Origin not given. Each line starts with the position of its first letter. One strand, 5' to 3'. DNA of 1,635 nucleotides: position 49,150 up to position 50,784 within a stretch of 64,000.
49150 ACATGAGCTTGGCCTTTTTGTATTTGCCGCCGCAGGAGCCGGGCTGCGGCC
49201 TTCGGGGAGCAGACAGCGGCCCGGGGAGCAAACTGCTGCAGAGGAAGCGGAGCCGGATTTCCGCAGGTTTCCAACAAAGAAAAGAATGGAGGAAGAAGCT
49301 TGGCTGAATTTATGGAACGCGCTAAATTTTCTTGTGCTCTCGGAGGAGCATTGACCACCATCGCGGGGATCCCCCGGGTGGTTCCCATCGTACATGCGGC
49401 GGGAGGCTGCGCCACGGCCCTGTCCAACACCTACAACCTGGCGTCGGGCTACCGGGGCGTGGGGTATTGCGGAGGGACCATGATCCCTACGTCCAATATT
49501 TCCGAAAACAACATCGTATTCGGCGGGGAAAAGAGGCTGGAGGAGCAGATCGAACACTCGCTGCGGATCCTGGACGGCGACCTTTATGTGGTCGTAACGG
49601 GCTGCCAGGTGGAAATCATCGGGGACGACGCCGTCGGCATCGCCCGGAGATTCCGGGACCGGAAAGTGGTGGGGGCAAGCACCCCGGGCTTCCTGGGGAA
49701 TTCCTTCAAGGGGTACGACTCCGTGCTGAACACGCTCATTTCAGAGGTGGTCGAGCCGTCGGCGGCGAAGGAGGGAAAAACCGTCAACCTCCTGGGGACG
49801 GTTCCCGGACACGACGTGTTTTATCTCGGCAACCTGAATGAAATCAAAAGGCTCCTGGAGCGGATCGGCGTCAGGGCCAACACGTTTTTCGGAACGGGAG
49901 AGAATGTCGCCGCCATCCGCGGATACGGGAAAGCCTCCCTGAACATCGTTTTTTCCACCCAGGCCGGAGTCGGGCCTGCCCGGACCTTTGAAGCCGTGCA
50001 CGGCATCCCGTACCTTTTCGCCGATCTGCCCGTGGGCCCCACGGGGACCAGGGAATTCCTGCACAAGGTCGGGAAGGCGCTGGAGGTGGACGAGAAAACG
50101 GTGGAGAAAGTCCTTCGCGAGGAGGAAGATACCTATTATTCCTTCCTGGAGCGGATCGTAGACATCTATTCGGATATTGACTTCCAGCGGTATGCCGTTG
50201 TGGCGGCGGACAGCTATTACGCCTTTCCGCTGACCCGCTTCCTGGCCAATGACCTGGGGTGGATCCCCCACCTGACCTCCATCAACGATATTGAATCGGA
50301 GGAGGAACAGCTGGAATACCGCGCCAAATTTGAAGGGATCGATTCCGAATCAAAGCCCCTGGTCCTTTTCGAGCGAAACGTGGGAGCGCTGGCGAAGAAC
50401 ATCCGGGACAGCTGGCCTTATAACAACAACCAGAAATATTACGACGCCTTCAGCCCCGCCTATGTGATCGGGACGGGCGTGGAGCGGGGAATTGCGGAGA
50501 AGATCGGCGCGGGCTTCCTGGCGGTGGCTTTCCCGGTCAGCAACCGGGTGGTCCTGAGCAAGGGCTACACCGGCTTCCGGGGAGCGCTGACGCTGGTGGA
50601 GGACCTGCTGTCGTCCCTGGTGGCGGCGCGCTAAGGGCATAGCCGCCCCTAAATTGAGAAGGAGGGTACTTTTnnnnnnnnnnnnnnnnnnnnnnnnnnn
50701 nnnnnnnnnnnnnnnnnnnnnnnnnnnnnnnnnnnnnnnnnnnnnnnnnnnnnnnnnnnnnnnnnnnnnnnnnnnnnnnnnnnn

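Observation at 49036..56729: NifH-less nitrogenase-like (NifD/K-type) pair in one operon with cysK, a NifX-like carrier and a sulfonate/taurine-type ABC importer: candidate new sulfur-salvage system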

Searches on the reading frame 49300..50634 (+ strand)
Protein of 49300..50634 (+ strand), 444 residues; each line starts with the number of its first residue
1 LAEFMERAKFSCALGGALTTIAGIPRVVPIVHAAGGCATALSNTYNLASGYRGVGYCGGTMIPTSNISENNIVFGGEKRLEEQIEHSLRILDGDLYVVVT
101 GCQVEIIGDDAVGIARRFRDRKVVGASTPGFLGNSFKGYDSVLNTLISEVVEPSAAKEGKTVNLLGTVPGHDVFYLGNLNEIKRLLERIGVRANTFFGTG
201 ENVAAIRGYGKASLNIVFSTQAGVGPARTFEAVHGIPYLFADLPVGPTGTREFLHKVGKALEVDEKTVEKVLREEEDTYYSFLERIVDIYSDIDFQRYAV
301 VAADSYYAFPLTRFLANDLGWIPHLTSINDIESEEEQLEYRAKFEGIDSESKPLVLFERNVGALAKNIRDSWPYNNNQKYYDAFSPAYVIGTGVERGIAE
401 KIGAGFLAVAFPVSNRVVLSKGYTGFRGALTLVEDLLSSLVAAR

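Call 3: search_protein_families(library=pfam, proteins=[window:49300-50634:+], max_evalue=0.01)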
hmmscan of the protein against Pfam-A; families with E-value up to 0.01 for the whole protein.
window:49300-50634:+ (444 aa): 1 family
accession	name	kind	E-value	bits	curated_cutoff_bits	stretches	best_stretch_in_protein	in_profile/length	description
PF00148.24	Oxidored_nitro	-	2.6e-69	234.5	28.6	1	12-439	1-397/399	Nitrogenase component 1 type Oxidoreductase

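Call 4: search_protein_families(library=ncbifam, proteins=[window:49300-50634:+], max_evalue=0.01)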
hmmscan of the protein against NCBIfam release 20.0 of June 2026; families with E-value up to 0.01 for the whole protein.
window:49300-50634:+ (444 aa): 19 families
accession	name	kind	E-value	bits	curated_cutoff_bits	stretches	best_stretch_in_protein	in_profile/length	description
TIGR01862.1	N2-ase-Ialpha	subfamily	2.9e-26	92.1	486.05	1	11-278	35-304/444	nitrogenase component I subunit alpha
TIGR01278.1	DPOR_BchB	equivalog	1.5e-23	83.5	490.35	1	62-438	55-415/512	ferredoxin:protochlorophyllide reductase (ATP-dependent) subunit B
TIGR01283.1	nifE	equivalog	2.2e-23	82.6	505.1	1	9-284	42-319/459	nitrogenase iron-molybdenum cofactor biosynthesis protein NifE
TIGR01286.1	nifK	equivalog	1.4e-22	79.9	427.3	1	11-194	68-251/516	nitrogenase molybdenum-iron protein subunit beta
TIGR01282.1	nifD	equivalog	8.1e-21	74.2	653.55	1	11-284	49-327/466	nitrogenase molybdenum-iron protein alpha chain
NF011047.0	PRK14477.1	equivalog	3.7e-20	71.4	1229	1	6-274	30-294/917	bifunctional nitrogenase iron-molybdenum cofactor biosynthesis protein NifEN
TIGR01284.1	alt_nitrog_alph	subfamily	1.5e-18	66.5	512.8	1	11-277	45-310/457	nitrogenase subunit alpha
NF002789.0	PRK02910.1-3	equivalog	1.1e-16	60.9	509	1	65-281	58-274/535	ferredoxin:protochlorophyllide reductase (ATP-dependent) subunit B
TIGR01860.1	VNFD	equivalog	2.1e-15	56.4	823.1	1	11-282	47-317/461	nitrogenase vanadium-iron protein, alpha chain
TIGR02932.1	vnfK_nitrog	equivalog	2.5e-15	56.3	873.95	1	10-201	14-203/457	V-containing nitrogenase subunit beta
TIGR02014.1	BchZ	equivalog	7.2e-15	54.9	529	1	60-357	55-337/468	chlorophyllide a reductase subunit Z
NF002768.0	PRK02842.1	equivalog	6.7e-13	48.3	324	1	77-320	81-310/423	ferredoxin:protochlorophyllide reductase (ATP-dependent) subunit N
TIGR01279.1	DPOR_bchN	equivalog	3.6e-12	45.9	419.95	1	67-335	58-312/407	ferredoxin:protochlorophyllide reductase (ATP-dependent) subunit N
TIGR02931.1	anfK_nitrog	equivalog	2.1e-11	43.2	853.85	1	10-198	17-203/461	Fe-only nitrogenase subunit beta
TIGR01285.1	nifN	equivalog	2.1e-10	40.1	326.8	1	7-193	14-198/433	nitrogenase iron-molybdenum cofactor biosynthesis protein NifN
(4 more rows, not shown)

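Call 16: search_solved_structures(query=window:49300-50634:+, max_evalue=0.001, show_alignments=2)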
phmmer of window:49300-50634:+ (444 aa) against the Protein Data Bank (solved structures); distinct sequences matched with E-value up to 0.001: 61 (the best 60 are shown).
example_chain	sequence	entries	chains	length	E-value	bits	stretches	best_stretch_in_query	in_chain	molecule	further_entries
9d9u_C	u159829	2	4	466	4.6e-78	266.3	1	5-443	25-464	Nitrogenase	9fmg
9i0g_A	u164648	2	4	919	1.1e-23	87.1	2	6-276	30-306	Nitrogenase iron-molybdenum cofactor biosynthesis protein NifE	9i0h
9p1x_A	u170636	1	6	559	8.5e-19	71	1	11-286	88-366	Nitrogenase protein alpha chain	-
9spz_B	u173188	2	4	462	2e-16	63.2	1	12-194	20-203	Nitrogenase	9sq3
5n6y_A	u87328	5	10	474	3e-14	56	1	10-275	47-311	Nitrogenase vanadium-iron protein alpha chain | Nitrogenase protein alpha chain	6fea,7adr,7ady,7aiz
10zk_B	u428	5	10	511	6.1e-14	55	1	11-193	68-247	Nitrogenase FeMo beta subunit protein NifK | Nitrogenase MoFe protein beta subunit NifK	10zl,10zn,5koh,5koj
3aet_B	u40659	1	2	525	1.2e-13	54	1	98-274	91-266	Light-independent protochlorophyllide reductase subunit B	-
3aek_B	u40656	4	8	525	1.2e-13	54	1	98-274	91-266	Light-independent protochlorophyllide reductase subunit B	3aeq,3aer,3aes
3aeu_B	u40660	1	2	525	1.2e-13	54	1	98-274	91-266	Light-independent protochlorophyllide reductase subunit B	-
9hbn_B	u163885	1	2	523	3.1e-13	52.7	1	11-193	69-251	MoFe nitrogenase subunit K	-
4wn9_A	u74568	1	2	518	4.1e-13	52.3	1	11-275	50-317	Nitrogenase molybdenum-iron protein alpha chain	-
5vpw_A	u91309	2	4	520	4.2e-13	52.3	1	11-275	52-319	Nitrogenase molybdenum-iron protein alpha chain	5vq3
1mio_A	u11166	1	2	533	4.4e-13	52.2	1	11-275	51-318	NITROGENASE MOLYBDENUM IRON PROTEIN (ALPHA CHAIN)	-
4wes_A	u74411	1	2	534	4.4e-13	52.2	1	11-275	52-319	Nitrogenase molybdenum-iron protein alpha chain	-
9p1x_B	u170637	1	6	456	1.1e-12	50.9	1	12-199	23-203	Nitrogenase molybdenum-iron protein beta chain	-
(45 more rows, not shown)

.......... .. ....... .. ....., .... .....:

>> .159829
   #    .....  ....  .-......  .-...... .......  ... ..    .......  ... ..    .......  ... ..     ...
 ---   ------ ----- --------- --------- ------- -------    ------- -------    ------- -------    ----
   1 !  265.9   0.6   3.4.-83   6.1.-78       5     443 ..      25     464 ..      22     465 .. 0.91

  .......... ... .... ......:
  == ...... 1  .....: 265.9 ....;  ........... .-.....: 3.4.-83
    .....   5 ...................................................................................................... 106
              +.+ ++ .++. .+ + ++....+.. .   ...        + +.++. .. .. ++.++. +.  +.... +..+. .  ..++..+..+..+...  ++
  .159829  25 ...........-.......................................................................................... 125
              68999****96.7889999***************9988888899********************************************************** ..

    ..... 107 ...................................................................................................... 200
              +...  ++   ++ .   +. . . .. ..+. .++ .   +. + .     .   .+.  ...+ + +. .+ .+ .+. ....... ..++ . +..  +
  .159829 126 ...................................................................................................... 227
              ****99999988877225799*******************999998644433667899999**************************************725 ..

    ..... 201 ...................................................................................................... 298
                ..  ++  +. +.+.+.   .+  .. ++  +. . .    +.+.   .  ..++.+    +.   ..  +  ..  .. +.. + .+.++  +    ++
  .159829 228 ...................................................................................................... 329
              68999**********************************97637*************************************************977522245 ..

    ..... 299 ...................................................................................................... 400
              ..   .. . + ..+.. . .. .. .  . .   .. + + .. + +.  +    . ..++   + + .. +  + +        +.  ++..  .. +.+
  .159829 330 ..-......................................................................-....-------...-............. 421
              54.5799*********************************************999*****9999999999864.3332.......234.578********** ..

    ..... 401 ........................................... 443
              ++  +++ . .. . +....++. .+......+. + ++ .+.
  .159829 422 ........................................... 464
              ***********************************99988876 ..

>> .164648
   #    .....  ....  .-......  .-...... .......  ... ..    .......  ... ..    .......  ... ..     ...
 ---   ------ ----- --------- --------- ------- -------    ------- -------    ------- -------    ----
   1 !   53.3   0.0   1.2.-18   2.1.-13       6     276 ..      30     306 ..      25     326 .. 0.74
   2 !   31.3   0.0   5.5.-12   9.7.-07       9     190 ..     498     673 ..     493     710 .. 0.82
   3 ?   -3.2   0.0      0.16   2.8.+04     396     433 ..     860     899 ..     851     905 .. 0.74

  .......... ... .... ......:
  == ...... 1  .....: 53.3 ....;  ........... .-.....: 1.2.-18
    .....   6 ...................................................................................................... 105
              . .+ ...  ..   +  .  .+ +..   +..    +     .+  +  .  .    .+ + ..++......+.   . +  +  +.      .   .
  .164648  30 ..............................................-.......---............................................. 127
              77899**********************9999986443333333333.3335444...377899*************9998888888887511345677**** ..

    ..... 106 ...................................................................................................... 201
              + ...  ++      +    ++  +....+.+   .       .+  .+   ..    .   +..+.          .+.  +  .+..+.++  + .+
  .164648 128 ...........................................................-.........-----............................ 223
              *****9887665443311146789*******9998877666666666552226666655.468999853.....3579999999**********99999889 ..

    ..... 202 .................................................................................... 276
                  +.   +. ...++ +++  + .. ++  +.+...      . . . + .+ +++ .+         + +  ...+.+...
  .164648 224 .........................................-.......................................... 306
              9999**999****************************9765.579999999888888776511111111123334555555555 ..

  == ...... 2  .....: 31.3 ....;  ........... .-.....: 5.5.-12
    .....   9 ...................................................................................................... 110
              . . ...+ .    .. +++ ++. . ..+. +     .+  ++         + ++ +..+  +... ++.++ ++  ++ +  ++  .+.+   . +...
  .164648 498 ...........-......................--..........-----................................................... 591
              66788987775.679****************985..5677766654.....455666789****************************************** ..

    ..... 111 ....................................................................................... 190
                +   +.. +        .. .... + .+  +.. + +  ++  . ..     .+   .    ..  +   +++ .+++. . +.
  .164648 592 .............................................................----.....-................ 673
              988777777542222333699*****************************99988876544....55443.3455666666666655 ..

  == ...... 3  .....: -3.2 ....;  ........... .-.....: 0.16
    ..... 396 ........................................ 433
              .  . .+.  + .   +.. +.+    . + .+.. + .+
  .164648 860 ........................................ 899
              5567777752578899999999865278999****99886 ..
